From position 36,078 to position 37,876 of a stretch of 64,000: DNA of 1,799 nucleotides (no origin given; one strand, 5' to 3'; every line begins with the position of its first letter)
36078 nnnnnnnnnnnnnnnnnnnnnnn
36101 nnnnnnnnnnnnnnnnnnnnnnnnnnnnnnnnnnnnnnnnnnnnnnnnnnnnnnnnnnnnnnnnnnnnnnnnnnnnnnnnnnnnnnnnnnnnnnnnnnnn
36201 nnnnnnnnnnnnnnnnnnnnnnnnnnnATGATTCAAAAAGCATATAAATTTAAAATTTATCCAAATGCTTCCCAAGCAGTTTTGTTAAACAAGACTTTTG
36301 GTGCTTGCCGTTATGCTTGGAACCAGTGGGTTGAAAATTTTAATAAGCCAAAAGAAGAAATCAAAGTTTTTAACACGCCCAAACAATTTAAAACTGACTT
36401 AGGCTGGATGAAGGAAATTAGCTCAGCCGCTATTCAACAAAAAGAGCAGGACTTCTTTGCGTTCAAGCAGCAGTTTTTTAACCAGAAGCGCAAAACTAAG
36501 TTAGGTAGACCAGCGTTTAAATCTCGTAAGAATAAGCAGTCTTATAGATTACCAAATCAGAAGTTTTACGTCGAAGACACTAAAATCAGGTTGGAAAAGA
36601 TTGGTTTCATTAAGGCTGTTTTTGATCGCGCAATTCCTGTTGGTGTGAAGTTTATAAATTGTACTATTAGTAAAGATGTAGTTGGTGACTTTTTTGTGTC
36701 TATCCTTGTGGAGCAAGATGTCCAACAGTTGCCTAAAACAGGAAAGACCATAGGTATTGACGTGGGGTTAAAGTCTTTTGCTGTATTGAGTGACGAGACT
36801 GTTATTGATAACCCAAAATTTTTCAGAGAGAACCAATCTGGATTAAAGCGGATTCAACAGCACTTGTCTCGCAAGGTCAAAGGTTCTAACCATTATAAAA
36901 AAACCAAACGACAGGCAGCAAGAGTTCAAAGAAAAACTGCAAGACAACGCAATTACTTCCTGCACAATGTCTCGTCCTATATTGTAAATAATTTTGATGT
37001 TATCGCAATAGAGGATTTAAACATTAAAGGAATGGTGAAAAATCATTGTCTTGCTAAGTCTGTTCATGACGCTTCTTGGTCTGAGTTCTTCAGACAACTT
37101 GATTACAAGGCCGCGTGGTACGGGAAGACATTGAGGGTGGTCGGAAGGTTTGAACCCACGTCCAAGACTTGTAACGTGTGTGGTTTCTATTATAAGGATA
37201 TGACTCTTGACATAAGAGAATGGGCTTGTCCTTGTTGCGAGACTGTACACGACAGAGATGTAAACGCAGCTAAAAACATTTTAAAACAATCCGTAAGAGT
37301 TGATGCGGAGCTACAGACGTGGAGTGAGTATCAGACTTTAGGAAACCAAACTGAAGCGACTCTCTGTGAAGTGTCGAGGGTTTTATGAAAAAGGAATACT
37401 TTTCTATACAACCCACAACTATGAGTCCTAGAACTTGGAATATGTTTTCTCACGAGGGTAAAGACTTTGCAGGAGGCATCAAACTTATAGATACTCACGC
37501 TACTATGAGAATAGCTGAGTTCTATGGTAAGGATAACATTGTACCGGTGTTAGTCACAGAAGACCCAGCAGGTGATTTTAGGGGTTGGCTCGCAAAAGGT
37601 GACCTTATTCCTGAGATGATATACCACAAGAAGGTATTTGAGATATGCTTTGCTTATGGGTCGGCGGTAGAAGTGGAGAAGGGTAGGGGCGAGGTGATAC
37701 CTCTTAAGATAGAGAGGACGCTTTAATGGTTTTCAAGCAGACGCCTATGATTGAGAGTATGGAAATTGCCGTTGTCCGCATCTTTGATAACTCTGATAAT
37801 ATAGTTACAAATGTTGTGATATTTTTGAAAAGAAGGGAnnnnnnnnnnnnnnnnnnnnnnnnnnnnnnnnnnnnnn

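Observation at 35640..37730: IS607-family element (serine-recombinase TnpA + TnpB) inserted in the phage genome, with possible omega-RNA and a coupled third ORF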

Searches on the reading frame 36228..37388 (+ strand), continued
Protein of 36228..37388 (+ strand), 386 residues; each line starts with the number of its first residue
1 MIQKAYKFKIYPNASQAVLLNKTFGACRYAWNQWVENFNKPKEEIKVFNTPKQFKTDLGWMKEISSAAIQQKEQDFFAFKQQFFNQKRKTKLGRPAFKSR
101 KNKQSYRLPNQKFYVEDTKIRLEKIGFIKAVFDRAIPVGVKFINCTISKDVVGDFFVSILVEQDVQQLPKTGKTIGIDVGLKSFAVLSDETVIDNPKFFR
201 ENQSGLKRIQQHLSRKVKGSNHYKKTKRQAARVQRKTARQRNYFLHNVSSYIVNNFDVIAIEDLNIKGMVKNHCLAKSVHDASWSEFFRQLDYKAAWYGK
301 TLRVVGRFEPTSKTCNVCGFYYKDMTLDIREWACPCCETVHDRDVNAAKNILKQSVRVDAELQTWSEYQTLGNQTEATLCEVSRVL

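Call 82: search_dna_similar(query=window:36228-37388:+, collection=phages, mode=protein, max_rows=15, max_evalue=1e-20)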
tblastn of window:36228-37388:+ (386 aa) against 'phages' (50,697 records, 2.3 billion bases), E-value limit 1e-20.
Records with a match: 376; places in all: 506; records where one place covers at least 80% of the query: 287.
Best place of each record, by identity: <60% 376.
By first word of the organism name: Staphylococcus 80; Mycobacterium 44; Lactobacillus 23; Bacillus 18; Streptococcus 18; Bacteriophage 18; Helicobacter 18; Prevotella 15; Campylobacter 11; Vibrio 9; and 42 more.
By host as written in the record: - 46; Mycobacterium smegmatis mc2 155 29; Staphylococcus aureus 21; Prevotella sp. 15; Helicobacter pylori 13; Lactobacillus plantarum 10; Streptococcus thermophilus 8; Mycobacterium smegmatis mc#155 8; and 123 more.
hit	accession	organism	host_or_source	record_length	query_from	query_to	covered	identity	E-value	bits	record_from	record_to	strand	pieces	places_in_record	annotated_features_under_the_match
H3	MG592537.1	Vibrio phage 1.170.O._10N.261.52.C3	Vibrio sp.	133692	1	356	92%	43.4%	4e-81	276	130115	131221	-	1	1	putative transposase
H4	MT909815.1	Enterococcus phage iF6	Enterococcus faecium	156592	1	358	93%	42.0%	2e-81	277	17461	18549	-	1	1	transposase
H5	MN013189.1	Microcystis phage Mic1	Cyanobacteria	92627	2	358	92%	40.9%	2e-68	239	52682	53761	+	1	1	transposase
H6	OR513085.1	Chryseobacterium phage MA9V-2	Chryseobacterium indologenes MA9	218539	4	371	95%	39.5%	5e-74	256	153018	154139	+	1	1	RNA-guided endonuclease TnpB family protein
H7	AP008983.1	Clostridium phage c-st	Clostridium botulinum type C strain ...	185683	4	365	94%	40.0%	2e-73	254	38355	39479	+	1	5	putative IS transposase (OrfB)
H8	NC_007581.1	Clostridium phage c-st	Clostridium botulinum type C strain ...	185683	4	365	94%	40.0%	2e-73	254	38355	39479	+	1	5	transposase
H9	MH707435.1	Bacillus phage BSP21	Bacillus subtilis KACC 17797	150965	1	358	93%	40.4%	7e-78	266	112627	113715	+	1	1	hypothetical protein: hypothetical protein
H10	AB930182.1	Bacillus phage SPG24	Bacillus subtilis G24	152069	1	358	93%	40.4%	7e-78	266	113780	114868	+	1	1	none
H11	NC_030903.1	Bacillus phage SPG24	Bacillus subtilis G24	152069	1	358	93%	40.4%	7e-78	266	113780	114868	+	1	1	transposase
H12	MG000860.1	Bacillus phage BSP9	Bacillus subtilis ATCC 15245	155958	1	358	93%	40.4%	7e-78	266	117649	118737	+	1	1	hypothetical protein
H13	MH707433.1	Bacillus phage BSP18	Bacillus subtilis KACC 17797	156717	1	358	93%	40.4%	7e-78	266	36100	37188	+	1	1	transposase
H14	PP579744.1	Bacillus phage KKP_4049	Bacillus licheniformis KKP_3876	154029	1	358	93%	40.4%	1e-77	266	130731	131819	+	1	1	hypothetical protein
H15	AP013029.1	Bacillus phage phiNIT1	Bacillus subtilis (natto)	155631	1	358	93%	40.1%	4e-76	261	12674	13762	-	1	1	orf374: hypothetical protein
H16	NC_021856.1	Bacillus phage phiNIT1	Bacillus subtilis (natto)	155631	1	358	93%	40.1%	4e-76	261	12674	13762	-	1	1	orf374: transposase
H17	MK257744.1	Thermus phage YS40_Isch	Thermus thermophilus HB8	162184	4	351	90%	40.7%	1e-65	231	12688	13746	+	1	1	IS200/IS605 family transposase ISCsa5 | Transposase IS200 like protein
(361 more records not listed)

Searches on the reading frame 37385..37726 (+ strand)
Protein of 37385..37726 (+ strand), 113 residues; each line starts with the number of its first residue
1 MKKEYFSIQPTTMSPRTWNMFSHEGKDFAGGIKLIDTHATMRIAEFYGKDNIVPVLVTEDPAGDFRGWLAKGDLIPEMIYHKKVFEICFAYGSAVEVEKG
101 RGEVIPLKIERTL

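Call 3: search_protein_families(library=pfam, proteins=[window:37385-37726:+], max_evalue=0.01)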
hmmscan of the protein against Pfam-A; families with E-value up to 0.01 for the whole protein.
window:37385-37726:+ (113 aa): 0 families

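Call 4: search_protein_families(library=ncbifam, proteins=[window:37385-37726:+], max_evalue=0.01)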
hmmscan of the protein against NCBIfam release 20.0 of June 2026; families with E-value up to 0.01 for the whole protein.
window:37385-37726:+ (113 aa): 0 families

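Call 11: search_protein_families(library=phrogs, proteins=[window:37385-37726:+], max_evalue=0.001)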
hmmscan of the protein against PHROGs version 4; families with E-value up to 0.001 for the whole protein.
window:37385-37726:+ (113 aa): 0 families

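Call 12: search_dna_similar(query=window:37385-37726:+, collection=phages, mode=protein, max_rows=30, max_evalue=0.001)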
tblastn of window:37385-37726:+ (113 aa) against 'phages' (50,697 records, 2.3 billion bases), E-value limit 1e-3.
Records with a match: 2; places in all: 2; records where one place covers at least 80% of the query: 1.
Best place of each record, by identity: <60% 2.
By first word of the organism name: Gordonia 2.
By host as written in the record: Gordonia rubripertincta NRRL B-16540 2.
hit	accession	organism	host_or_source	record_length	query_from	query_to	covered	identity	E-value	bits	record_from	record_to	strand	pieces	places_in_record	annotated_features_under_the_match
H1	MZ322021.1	Gordonia phage Cafasso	Gordonia rubripertincta NRRL B-16540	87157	2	110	96%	31.6%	5e-13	69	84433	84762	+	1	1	164: hypothetical protein | 163: hypothetical protein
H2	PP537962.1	Gordonia phage Morgana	Gordonia rubripertincta NRRL B-16540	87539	35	110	67%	42.9%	5e-12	66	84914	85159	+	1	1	169: hypothetical protein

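Call 13: find_related_loci(query=window:37385-37726:+, collection=viral_contigs, flank=6000)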
Query window:37385-37726:+ (113 aa) in viral_contigs; peptide patterns used: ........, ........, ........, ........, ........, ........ (x = any residue, [..] = any of these).
8 stretches matched a pattern, but none encodes a relative of the query by tblastn (E <= 1e-3).

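Call 16: find_homologous_proteins(query=window:37385-37726:+)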
Query window:37385-37726:+ (113 aa): 1 proteins with E <= 0.001 among 2 candidates.
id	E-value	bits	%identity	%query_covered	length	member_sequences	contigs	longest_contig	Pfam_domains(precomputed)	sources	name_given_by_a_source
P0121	3.2e-71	255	100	100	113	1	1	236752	-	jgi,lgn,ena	-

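Call 19: find_encoding_contigs(protein=P0121, flank=4000, max_places=2)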
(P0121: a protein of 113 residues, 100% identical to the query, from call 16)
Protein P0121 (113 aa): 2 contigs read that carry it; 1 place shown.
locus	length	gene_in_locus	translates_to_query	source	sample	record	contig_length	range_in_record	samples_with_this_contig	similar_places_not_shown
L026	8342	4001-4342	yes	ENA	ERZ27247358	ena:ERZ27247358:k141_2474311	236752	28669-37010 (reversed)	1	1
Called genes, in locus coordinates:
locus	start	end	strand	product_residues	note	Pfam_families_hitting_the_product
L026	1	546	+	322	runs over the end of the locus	-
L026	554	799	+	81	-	-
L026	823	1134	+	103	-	PF08765:Mor (faint)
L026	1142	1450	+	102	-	-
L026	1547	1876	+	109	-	-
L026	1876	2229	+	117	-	PF28055:VVA0879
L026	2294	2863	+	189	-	PF00239:Resolvase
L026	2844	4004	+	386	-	PF12323:HTH_OrfB_IS605, PF01385:OrfB_IS605, PF07282:Cas12f1-like_TNB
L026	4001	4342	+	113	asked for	-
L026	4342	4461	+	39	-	-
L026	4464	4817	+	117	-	-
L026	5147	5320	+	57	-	-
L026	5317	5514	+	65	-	-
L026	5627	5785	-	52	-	-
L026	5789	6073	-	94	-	-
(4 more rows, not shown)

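Call 77: get_annotated_region(hit=H1, flank=600)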
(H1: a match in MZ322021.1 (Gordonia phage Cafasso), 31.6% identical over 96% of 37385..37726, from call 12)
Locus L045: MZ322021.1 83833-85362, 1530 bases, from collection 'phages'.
description: Gordonia phage Cafasso, complete genome.
organism: Gordonia phage Cafasso (NCBI taxid 2851095)
taxonomy: Viruses; Duplodnaviria; Heunggongvirae; Uroviricota; Caudoviricetes
host: Gordonia rubripertincta NRRL B-16540; source: soil; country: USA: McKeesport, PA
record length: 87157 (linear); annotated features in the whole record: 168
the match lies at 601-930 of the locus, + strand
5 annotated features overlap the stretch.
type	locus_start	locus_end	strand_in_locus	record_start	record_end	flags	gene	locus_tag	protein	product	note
CDS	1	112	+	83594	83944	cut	161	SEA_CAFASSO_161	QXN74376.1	hypothetical protein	-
CDS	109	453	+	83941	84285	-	162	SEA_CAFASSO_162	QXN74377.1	hypothetical protein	-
CDS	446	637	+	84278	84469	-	163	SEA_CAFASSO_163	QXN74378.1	hypothetical protein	-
CDS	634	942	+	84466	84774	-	164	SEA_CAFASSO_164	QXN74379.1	hypothetical protein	-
CDS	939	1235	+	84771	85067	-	165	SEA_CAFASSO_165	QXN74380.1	hypothetical protein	-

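Call 78: get_annotated_region(hit=H2, flank=600)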
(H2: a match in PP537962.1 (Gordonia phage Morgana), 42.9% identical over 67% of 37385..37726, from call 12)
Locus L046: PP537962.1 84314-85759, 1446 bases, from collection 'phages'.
description: Gordonia phage Morgana, complete genome.
organism: Gordonia phage Morgana (NCBI taxid 3137292)
taxonomy: Viruses
host: Gordonia rubripertincta NRRL B-16540; source: soil; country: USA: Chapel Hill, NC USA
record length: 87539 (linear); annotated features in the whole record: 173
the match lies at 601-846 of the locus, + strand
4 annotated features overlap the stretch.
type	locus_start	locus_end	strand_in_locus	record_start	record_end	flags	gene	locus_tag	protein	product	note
CDS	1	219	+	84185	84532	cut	167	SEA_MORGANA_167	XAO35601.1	hypothetical protein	-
CDS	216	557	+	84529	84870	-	168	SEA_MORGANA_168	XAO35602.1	hypothetical protein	-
CDS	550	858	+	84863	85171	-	169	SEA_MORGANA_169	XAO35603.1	hypothetical protein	-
CDS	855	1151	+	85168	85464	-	170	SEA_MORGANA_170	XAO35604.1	hypothetical protein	-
